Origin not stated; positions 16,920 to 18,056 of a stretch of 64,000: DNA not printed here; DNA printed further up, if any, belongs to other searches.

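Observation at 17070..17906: Phage-encoded Thg1-like protein (3'-5' nucleotide polymerase)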

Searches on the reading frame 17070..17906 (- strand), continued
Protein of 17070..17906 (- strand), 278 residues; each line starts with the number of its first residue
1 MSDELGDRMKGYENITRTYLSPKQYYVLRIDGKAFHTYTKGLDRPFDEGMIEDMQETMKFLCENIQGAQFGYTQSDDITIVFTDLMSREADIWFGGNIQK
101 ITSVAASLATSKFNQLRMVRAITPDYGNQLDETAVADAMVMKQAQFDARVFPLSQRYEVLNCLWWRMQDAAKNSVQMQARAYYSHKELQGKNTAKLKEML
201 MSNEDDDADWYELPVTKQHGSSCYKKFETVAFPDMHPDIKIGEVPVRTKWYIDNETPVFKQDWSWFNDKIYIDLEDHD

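Call 58: search_solved_structures(query=A1, max_evalue=0.001, show_alignments=5)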
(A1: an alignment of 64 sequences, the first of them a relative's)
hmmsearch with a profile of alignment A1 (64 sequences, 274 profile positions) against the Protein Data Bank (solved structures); distinct sequences matched with E-value up to 0.001: 6.
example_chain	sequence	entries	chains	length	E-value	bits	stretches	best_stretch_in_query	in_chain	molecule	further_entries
4kgk_A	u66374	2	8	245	2.9e-93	315.5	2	4-121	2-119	Thg1-like uncharacterized protein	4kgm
5axk_A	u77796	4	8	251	7.4e-21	78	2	150-266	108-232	tRNA(His)-5'-guanylyltransferase (Thg1) like protein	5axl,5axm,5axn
3wbz_A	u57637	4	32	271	1.4e-18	70.6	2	17-84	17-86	Likely histidyl tRNA-specific guanylyltransferase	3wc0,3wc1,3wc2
5xox_A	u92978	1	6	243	6.4e-17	65.1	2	138-238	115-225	tRNA(His) guanylyltransferase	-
3otb_A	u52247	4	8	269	5.2e-16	62.1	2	25-111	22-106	tRNA(His) guanylyltransferase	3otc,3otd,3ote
7cv1_A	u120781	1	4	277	5.6e-16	62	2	25-111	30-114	Probable tRNA(His) guanylyltransferase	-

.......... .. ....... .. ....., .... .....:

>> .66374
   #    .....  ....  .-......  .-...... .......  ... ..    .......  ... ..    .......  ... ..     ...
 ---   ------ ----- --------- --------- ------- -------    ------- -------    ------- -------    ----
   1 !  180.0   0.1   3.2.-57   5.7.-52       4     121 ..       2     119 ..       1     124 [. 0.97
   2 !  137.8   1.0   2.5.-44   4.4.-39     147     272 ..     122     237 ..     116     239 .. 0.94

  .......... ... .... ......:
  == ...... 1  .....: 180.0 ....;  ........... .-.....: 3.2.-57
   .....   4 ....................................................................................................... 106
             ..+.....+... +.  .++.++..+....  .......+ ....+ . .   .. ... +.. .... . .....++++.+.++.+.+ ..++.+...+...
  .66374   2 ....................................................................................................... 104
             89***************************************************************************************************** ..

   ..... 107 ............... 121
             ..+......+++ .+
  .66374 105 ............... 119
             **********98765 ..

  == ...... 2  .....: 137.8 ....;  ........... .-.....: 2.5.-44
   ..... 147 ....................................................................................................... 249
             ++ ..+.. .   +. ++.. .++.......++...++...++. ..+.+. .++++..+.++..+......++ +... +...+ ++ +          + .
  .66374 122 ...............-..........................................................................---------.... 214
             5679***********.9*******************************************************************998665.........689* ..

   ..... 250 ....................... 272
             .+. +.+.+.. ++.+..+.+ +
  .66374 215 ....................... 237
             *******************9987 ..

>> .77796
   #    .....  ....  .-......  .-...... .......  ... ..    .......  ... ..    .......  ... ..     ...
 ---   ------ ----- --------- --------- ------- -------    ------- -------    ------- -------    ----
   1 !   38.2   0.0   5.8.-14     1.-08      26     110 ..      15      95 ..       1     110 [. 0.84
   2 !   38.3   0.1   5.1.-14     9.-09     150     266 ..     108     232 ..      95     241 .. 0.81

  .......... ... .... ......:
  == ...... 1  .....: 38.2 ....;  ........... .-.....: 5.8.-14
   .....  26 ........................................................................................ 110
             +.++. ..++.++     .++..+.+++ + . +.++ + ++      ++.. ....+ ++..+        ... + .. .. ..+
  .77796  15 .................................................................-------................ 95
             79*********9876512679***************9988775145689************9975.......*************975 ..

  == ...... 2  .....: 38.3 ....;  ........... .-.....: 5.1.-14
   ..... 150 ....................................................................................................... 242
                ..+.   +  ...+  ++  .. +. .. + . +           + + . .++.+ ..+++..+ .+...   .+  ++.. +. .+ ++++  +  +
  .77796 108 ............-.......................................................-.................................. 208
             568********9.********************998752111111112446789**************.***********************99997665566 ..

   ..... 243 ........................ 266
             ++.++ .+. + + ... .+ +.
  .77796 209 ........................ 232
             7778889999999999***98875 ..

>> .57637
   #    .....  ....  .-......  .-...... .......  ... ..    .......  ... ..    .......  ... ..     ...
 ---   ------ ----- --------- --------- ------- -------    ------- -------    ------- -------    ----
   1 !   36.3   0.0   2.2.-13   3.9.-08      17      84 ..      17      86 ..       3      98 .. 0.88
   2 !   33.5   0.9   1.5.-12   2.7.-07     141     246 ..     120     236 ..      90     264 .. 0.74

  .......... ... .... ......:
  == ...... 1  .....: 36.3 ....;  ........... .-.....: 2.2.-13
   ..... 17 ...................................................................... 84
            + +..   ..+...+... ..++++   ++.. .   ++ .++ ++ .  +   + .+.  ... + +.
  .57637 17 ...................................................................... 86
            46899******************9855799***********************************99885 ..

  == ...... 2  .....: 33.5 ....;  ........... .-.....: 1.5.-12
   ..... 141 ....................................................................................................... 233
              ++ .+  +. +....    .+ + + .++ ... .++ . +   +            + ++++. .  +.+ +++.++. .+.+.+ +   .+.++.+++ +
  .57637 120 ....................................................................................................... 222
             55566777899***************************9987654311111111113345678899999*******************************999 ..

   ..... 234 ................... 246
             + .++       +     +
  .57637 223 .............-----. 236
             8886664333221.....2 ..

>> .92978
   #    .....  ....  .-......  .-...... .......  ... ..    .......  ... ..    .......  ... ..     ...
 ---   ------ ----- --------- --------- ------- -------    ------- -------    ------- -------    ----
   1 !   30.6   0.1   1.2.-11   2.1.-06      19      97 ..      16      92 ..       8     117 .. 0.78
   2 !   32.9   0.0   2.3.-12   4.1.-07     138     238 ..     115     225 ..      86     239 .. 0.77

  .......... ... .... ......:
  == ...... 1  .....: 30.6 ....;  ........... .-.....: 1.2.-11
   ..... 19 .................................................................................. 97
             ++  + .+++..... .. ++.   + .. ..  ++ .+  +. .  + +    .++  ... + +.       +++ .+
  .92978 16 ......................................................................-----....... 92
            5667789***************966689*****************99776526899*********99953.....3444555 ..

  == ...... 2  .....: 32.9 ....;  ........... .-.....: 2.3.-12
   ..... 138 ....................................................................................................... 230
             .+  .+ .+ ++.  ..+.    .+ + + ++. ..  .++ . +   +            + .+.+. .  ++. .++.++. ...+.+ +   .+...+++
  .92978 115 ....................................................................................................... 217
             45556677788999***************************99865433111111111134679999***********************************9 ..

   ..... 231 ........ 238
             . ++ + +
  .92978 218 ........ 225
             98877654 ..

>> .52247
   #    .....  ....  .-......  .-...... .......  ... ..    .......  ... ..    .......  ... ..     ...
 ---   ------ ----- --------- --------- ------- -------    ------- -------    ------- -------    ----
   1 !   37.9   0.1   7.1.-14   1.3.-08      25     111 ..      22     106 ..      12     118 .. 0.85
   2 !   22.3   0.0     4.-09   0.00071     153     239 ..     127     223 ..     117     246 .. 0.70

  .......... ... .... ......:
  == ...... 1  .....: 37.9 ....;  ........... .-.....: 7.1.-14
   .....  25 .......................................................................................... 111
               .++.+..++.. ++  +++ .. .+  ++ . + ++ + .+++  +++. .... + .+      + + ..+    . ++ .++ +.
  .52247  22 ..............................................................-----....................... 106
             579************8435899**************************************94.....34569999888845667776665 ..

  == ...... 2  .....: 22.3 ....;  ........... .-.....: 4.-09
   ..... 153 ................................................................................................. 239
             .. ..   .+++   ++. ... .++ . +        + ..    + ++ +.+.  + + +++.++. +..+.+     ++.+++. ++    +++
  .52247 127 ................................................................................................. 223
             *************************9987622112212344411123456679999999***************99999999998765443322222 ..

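Call 61: fold_search(model_id=the predicted structure, library=pdb)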
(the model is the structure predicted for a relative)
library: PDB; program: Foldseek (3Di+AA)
matches with E <= 10: 637; with E <= 0.001: 32
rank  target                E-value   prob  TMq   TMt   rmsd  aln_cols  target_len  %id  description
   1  4kgm_C                6.8e-26  1.00  0.72  0.87   8.5       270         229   36  Bacterial tRNA(HIS) Guanylyltransferase (Thg1)-Like Protein in complex with ATP (released 2013-08-14)
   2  4kgm_B                1.1e-25  1.00  0.73  0.89   8.1       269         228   36  Bacterial tRNA(HIS) Guanylyltransferase (Thg1)-Like Protein in complex with ATP (released 2013-08-14)
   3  4kgm_A                1.7e-25  1.00  0.74  0.89   7.8       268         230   36  Bacterial tRNA(HIS) Guanylyltransferase (Thg1)-Like Protein in complex with ATP (released 2013-08-14)
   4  4kgm_D                2.1e-25  1.00  0.72  0.89   8.0       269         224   34  Bacterial tRNA(HIS) Guanylyltransferase (Thg1)-Like Protein in complex with ATP (released 2013-08-14)
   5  4kgk_B                3.2e-24  1.00  0.70  0.88   8.7       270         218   35  Bacterial tRNA(HIS) Guanylyltransferase (Thg1)-Like Protein in complex with GTP (released 2013-08-14)
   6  4kgk_C                7.6e-24  1.00  0.67  0.89   8.3       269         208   33  Bacterial tRNA(HIS) Guanylyltransferase (Thg1)-Like Protein in complex with GTP (released 2013-08-14)
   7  4kgk_D                3.7e-23  1.00  0.65  0.85   9.1       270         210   33  Bacterial tRNA(HIS) Guanylyltransferase (Thg1)-Like Protein in complex with GTP (released 2013-08-14)
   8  4kgk_A                6.4e-23  1.00  0.67  0.88   8.1       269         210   33  Bacterial tRNA(HIS) Guanylyltransferase (Thg1)-Like Protein in complex with GTP (released 2013-08-14)
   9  3wbz_E                5.9e-15  1.00  0.64  0.66  12.7       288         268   17  Crystal structure of C. albicans tRNA(His) guanylyltransferase (Thg1) with ATP (released 2013-12-18)
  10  3otc_A                1.8e-14  1.00  0.63  0.66   8.1       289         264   18  Crystal structure of human tRNAHis guanylyltransferase (Thg1)- Native II (released 2010-11-17)
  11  3otc_B                4.0e-14  1.00  0.62  0.66   8.8       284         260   19  Crystal structure of human tRNAHis guanylyltransferase (Thg1)- Native II (released 2010-11-17)
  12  5axk_B                5.0e-14  1.00  0.64  0.73   4.7       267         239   22  Crystal structure of Thg1 like protein (TLP) (released 2016-08-03)
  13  3wbz_H                6.9e-14  1.00  0.67  0.71   7.7       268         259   17  Crystal structure of C. albicans tRNA(His) guanylyltransferase (Thg1) with ATP (released 2013-12-18)
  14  3wbz_D                9.3e-14  1.00  0.66  0.68  10.6       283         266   16  Crystal structure of C. albicans tRNA(His) guanylyltransferase (Thg1) with ATP (released 2013-12-18)
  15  3wc0_E                9.9e-14  1.00  0.66  0.76   7.4       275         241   17  Crystal structure of C. albicans tRNA(His) guanylyltransferase (Thg1) with GTP (released 2013-12-18)
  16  3wbz_C                1.1e-13  1.00  0.61  0.64   8.3       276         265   17  Crystal structure of C. albicans tRNA(His) guanylyltransferase (Thg1) with ATP (released 2013-12-18)
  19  3wbz_B                3.4e-13  1.00  0.66  0.75   5.3       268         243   17  Crystal structure of C. albicans tRNA(His) guanylyltransferase (Thg1) with ATP (released 2013-12-18)
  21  3wbz_A                4.3e-13  1.00  0.67  0.76   7.5       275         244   17  Crystal structure of C. albicans tRNA(His) guanylyltransferase (Thg1) with ATP (released 2013-12-18)
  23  3wbz_F                5.5e-13  1.00  0.66  0.72   6.8       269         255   17  Crystal structure of C. albicans tRNA(His) guanylyltransferase (Thg1) with ATP (released 2013-12-18)
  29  5axk_A                5.6e-12  1.00  0.65  0.81   5.4       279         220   21  Crystal structure of Thg1 like protein (TLP) (released 2016-08-03)
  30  3otb_A                6.3e-12  1.00  0.67  0.78   6.1       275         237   15  Crystal structure of human tRNAHis guanylyltransferase (Thg1) - dGTP complex (released 2010-11-17)
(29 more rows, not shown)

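Call 65: find_related_loci(query=A1, collection=genome_contigs, flank=6000)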
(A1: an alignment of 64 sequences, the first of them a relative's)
Query A1 (278 aa) in genome_contigs; peptide patterns used: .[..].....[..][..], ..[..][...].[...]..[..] (x = any residue, [..] = any of these).
600 stretches matched a pattern (row limit reached: there are more); 579 encode a relative of the query (tblastn E <= 1e-3); the best 80 are kept; 80 distinct loci.
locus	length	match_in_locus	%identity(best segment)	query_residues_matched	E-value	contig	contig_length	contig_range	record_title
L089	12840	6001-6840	46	1-262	8e-70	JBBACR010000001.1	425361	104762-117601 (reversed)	MAG: Candidatus Pacearchaeota archaeon isolate SO_2017_LW1_53 NODE_4_length_425361_cov_5.697649_LW64-88_2017, whole geno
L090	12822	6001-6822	41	3-266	4e-68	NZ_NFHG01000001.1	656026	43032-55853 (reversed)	Flavonifractor sp. An82 An82_contig_1, whole genome shotgun sequence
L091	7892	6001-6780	45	1-270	3e-68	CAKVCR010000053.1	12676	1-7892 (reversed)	MAG: uncultured Odoribacter sp. isolate REFINED_METABAT215_TOP10_CONTIGS_1500_ASSEMBLY_K77_MERGED__Hadza_MoBio_hadza-A-D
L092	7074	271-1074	43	3-266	1e-66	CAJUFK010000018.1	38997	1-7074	MAG TPA_asm: uncultured Angelakisella sp. isolate MGBC131977 genome assembly, contig: MGBC131977.18, whole genome shotgu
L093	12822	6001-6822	42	2-262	5e-66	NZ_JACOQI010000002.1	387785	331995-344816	Dysosmobacter segnis strain BX15 BX-15_ctg0002, whole genome shotgun sequence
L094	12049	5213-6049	42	3-278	5e-65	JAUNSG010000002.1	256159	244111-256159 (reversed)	MAG: Eubacteriales bacterium isolate S4M_St_42 NODE_3_length_256159_cov_28.876632, whole genome shotgun sequence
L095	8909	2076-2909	42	2-269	5e-65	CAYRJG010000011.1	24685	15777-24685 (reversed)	MAG TPA_asm: uncultured Ruminococcus sp. isolate SRP315200_co1_654 genome assembly, contig: NODE_3308_length_24685_cov_7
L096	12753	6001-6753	43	5-275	1e-64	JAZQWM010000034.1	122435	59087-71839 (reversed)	MAG: Eubacteriales bacterium isolate T1900045166_TC20190160.MAGScoT_cleanbin_000006 SGB_5139_k141_1083896, whole genome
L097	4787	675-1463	44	1-270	2e-64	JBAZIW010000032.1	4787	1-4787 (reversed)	MAG: Candidatus Paceibacterota bacterium isolate SO_2017_LW4_104 scaffold_35260_c1_LW137-91_2017, whole genome shotgun s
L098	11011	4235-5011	43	2-262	2e-64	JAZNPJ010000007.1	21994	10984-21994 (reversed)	MAG: Clostridia bacterium isolate T1900044834_TS20190300.MAGScoT_cleanbin_000025 SGB_2914_k141_1479236, whole genome sho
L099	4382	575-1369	42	1-260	2e-64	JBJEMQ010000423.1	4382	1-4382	MAG: Coprococcus sp. isolate PUUB53_bin.018 NODE_7738_length_4382_cov_5.678068, whole genome shotgun sequence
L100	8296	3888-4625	43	5-270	1e-63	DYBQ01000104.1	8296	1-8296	MAG TPA_asm: Clostridiales bacterium isolate HRGM_Genome_2451 HRGM_Genome_2451_104, whole genome shotgun sequence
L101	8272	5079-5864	41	1-260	1e-63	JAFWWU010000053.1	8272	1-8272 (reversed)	MAG: Ruminococcus sp. isolate RGIG6142 Sheep_Rectum-1__c300957, whole genome shotgun sequence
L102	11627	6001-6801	45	3-262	5e-69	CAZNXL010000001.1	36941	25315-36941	MAG TPA_asm: uncultured Dorea sp. isolate SRP222994_co1_48 genome assembly, contig: NODE_2000_length_36941_cov_5.617145,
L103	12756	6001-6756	41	1-271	4e-63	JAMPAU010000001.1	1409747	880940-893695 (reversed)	MAG: Ruminococcus flavefaciens isolate NALB_7813_7 Scaffold_#1__SCF_001__1408647_bp, whole genome shotgun sequence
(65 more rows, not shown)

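Call 79: get_annotated_region(hit=H1, flank=6000)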
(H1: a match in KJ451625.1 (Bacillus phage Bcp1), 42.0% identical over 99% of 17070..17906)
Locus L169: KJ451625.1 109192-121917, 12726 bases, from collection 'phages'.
description: Bacillus phage Bcp1, complete genome.
organism: Bacillus phage Bcp1 (NCBI taxid 584892)
taxonomy: Viruses; Duplodnaviria; Heunggongvirae; Uroviricota; Caudoviricetes; Herelleviridae; Bastillevirinae; Caeruleovirus; Caeruleovirus Bcp1
host: Bacillus cereus; source: landfill soil; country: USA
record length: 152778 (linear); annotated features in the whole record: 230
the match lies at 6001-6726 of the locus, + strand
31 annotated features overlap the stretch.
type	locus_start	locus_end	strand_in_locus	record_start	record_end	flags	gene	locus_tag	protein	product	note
CDS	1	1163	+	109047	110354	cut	-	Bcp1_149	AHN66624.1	putative metallo-dependent phosphatase 2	-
CDS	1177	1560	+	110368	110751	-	-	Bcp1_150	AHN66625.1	putative membrane protein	Phobius prediction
CDS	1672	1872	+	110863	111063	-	-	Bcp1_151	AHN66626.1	hypothetical protein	-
CDS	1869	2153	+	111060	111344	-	-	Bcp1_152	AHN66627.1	hypothetical protein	-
CDS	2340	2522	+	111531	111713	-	-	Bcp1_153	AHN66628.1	hypothetical protein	-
CDS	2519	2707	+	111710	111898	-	-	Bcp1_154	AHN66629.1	hypothetical protein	-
CDS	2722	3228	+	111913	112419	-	-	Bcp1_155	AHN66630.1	putative methyltransferase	-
CDS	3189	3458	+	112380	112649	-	-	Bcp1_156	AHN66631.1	hypothetical protein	-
CDS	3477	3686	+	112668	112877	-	-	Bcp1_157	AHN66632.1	hypothetical protein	-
CDS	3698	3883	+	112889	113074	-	-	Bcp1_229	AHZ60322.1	hypothetical protein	-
CDS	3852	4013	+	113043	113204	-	-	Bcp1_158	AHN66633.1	hypothetical protein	-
CDS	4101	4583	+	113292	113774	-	-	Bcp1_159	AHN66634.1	hypothetical protein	-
CDS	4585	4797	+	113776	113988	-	-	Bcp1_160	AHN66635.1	hypothetical protein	-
CDS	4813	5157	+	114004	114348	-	-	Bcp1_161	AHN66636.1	hypothetical protein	-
CDS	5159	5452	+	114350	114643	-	-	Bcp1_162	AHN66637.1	hypothetical protein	-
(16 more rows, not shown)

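Call 80: get_annotated_region(hit=H21, flank=6000)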
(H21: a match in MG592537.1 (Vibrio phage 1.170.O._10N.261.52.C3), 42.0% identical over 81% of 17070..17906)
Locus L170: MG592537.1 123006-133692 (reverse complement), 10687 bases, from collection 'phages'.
description: Vibrio phage 1.170.O._10N.261.52.C3, partial genome.
organism: Vibrio phage 1.170.O._10N.261.52.C3 (NCBI taxid 1881390)
taxonomy: Viruses; Duplodnaviria; Heunggongvirae; Uroviricota; Caudoviricetes
host: Vibrio sp.; source: iron chloride precipitation of 0.2um-filtered seawater, resuspended in oxalate solution; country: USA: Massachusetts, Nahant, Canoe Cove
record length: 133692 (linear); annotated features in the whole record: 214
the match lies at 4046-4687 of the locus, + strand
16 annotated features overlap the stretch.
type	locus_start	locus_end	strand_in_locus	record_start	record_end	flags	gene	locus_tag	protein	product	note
CDS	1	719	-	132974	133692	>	-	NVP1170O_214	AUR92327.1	GIY-YIG nuclease superfamily protein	NVP1170O_214; tara_best_match:OM-RGC.v1.005320047; cvp_best_match:CAMPEP_0000011606; InterPro:IPR000305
CDS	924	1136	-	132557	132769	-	-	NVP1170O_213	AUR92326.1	coil containing protein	NVP1170O_213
CDS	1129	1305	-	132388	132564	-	-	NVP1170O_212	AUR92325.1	hypothetical protein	NVP1170O_212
CDS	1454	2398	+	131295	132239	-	-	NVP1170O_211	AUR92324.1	protein kinase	NVP1170O_211; InterPro:IPR017441; protein kinase, ATP binding site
CDS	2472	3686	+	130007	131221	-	-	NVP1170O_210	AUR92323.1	putative transposase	NVP1170O_210; aclame_best_match:protein:vir:105280; tara_best_match:OM-RGC.v1.003498875; ...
CDS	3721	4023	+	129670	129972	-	-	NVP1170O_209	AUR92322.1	coil containing protein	NVP1170O_209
CDS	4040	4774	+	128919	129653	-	-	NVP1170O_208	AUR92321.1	tRNAHis guanylyltransferase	NVP1170O_208; tara_best_match:OM-RGC.v1.011117109; cvp_best_match:NCBI_PEP_377805884; InterPro:IPR007537; tRNAHis ...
CDS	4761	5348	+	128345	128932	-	-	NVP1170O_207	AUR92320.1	hypothetical protein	NVP1170O_207; tara_best_match:OM-RGC.v1.015200873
CDS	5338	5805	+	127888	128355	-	-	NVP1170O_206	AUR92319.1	hypothetical protein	NVP1170O_206; tara_best_match:OM-RGC.v1.024115190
CDS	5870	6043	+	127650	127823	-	-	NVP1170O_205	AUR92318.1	hypothetical protein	NVP1170O_205; cvp_best_match:CAMPEP_0000023956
CDS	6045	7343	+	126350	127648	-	-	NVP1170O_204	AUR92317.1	coil containing protein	NVP1170O_204; tara_best_match:OM-RGC.v1.002406484; cvp_best_match:CAMPEP_0000015150; kegg:none|cog:COG0617|egg:COG0617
CDS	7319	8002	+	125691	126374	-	-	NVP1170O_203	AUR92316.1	hypothetical protein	NVP1170O_203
CDS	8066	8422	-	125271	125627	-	-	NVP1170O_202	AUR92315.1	hypothetical protein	NVP1170O_202; tara_best_match:OM-RGC.v1.028161169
CDS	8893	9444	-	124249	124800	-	-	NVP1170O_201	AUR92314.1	TMhelix containing protein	NVP1170O_201; aclame_best_match:protein:vir:96721; tara_best_match:OM-RGC.v1.018155996; ...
CDS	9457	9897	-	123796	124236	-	-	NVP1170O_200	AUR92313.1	TMhelix containing protein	NVP1170O_200; cvp_best_match:NCBI_PEP_323514102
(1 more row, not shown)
